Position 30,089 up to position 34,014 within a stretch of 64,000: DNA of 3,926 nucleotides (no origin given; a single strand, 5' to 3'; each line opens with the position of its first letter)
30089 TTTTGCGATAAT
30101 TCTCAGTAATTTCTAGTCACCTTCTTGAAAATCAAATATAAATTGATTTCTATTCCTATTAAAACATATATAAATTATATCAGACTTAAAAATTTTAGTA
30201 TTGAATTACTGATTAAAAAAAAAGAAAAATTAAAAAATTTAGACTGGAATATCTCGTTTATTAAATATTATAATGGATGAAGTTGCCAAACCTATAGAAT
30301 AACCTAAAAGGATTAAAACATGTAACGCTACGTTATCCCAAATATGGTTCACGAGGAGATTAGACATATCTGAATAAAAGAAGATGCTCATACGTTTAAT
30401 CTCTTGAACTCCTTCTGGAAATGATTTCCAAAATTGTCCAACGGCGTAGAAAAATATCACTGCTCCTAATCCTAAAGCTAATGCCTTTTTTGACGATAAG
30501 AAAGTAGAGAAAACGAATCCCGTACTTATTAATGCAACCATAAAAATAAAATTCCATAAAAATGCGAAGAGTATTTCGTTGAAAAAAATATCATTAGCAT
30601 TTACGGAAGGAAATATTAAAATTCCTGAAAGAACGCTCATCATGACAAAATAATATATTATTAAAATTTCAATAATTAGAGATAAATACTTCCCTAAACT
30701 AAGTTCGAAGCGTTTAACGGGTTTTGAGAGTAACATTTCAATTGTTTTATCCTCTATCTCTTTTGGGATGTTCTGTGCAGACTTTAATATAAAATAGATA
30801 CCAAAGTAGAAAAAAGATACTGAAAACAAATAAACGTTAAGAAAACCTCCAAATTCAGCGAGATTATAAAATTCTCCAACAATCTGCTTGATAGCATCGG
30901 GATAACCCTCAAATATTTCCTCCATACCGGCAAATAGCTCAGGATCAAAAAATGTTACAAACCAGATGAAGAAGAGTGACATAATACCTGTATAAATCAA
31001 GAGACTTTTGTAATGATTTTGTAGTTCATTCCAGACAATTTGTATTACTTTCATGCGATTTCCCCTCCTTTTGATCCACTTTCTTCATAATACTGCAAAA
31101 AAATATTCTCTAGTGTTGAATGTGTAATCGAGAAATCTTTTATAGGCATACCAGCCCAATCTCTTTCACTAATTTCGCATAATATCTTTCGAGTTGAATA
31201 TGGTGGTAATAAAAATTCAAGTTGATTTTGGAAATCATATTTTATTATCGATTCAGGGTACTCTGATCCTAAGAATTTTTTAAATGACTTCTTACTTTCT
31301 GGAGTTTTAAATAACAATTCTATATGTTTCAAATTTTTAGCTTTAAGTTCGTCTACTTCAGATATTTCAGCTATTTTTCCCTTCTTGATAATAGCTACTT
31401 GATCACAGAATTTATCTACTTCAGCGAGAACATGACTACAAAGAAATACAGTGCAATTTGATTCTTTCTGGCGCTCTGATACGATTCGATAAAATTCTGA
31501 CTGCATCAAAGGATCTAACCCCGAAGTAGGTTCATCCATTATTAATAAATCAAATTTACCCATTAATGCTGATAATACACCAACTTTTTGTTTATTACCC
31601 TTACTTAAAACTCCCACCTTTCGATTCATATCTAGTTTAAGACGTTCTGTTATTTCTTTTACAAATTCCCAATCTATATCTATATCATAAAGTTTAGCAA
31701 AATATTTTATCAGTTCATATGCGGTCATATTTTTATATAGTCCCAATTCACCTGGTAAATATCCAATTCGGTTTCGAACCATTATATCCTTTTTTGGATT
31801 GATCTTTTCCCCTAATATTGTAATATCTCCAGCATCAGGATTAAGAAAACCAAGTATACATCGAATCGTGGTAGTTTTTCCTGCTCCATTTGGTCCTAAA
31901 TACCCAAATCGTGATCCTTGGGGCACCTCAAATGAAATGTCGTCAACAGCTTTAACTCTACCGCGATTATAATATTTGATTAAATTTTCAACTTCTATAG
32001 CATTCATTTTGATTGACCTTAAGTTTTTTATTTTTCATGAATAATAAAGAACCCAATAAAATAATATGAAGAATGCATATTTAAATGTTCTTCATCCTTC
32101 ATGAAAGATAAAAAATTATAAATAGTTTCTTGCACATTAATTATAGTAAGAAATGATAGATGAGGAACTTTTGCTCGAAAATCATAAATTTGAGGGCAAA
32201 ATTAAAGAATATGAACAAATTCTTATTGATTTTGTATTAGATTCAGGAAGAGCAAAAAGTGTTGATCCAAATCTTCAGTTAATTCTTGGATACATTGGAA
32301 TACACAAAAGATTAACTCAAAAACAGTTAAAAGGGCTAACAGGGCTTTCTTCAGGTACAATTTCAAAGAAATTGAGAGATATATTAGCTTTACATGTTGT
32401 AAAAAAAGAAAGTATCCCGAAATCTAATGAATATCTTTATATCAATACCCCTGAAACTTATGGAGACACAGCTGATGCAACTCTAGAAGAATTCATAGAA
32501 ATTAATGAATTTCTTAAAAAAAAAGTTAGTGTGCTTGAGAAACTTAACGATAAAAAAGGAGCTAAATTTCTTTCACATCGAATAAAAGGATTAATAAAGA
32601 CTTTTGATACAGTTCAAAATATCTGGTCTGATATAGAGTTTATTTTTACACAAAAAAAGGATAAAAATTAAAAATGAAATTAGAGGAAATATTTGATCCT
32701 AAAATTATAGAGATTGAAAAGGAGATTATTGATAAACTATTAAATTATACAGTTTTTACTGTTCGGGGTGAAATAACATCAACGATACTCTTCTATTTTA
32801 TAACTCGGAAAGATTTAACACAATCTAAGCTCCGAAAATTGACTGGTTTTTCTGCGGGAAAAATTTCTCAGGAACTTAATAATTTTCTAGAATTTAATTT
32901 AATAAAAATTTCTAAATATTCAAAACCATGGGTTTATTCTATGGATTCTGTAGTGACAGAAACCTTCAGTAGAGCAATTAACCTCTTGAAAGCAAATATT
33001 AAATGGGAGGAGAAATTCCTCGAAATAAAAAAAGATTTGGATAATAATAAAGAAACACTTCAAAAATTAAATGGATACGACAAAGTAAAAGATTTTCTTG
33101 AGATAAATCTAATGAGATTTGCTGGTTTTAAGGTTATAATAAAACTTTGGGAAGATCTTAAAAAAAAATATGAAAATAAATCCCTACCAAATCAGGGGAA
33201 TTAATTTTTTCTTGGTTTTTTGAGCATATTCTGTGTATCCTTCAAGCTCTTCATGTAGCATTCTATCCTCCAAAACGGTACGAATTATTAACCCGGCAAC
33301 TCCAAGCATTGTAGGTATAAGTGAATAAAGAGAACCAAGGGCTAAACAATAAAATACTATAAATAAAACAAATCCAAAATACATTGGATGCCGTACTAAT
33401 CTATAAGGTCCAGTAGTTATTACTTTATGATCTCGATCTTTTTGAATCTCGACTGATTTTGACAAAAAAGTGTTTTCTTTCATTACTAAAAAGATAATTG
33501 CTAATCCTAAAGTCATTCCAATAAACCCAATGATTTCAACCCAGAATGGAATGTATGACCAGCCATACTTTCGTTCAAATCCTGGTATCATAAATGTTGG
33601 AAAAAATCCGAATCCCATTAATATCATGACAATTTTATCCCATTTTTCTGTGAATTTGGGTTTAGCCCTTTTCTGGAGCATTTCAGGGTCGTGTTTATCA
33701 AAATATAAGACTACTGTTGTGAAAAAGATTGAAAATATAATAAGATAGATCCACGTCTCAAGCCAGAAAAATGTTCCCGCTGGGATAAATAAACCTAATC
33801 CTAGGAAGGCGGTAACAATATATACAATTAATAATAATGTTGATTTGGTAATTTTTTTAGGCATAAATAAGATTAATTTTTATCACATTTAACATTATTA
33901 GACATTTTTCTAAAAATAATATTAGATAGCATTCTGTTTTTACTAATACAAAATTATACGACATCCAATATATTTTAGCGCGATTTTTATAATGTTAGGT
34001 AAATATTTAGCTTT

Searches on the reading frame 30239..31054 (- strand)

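Call 61: search_protein_families(library=pfam, proteins=[window:30239-31054:-], max_evalue=0.0001)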
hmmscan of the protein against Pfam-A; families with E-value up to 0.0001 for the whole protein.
window:30239-31054:- (271 aa): 2 families
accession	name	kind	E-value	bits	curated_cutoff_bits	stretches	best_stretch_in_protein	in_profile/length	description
PF12679.13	ABC2_membrane_2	-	8.9e-17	61.7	27.2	1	5-268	2-282/283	ABC-2 family transporter protein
PF12698.13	ABC2_membrane_3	-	1.2e-06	28.3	31.6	1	69-256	161-341/347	ABC-2 family transporter protein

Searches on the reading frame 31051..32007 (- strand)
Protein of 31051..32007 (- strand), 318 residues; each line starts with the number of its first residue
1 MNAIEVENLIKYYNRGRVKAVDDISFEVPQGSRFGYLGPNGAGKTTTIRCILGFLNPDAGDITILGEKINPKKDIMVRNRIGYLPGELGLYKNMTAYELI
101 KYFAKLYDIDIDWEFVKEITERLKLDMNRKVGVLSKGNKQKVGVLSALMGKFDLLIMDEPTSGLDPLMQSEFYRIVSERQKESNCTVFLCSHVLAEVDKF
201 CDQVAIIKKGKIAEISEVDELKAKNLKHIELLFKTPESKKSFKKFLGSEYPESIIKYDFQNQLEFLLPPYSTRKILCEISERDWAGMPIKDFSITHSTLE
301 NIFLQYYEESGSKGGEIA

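Call 61: search_protein_families(library=pfam, proteins=[window:31051-32007:-], max_evalue=0.0001)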
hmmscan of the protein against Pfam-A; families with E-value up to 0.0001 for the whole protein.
window:31051-32007:- (318 aa): 2 families
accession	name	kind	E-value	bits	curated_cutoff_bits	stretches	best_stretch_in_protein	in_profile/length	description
PF00005.33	ABC_tran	-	4e-27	95.9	25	1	22-162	2-137/137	ABC transporter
PF13304.12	AAA_21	-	1.2e-10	42.4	27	1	131-192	235-298/304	AAA domain, putative AbiEii toxin, Type IV TA system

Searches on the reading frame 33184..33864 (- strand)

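Call 61: search_protein_families(library=pfam, proteins=[window:33184-33864:-], max_evalue=0.0001)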
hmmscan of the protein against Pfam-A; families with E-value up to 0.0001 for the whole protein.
window:33184-33864:- (226 aa): 3 families
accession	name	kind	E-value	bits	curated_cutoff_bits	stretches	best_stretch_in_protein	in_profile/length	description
PF04191.18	PEMT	-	3.1e-08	34.4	25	1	114-205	7-100/105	Phospholipid methyltransferase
PF04140.19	ICMT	-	4.2e-08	33.9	24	1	137-204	24-94/95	Isoprenylcysteine carboxyl methyltransferase (ICMT) family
PF02544.21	Steroid_dh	-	3.9e-05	24.1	22.6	1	122-226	51-150/150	3-oxo-5-alpha-steroid 4-dehydrogenase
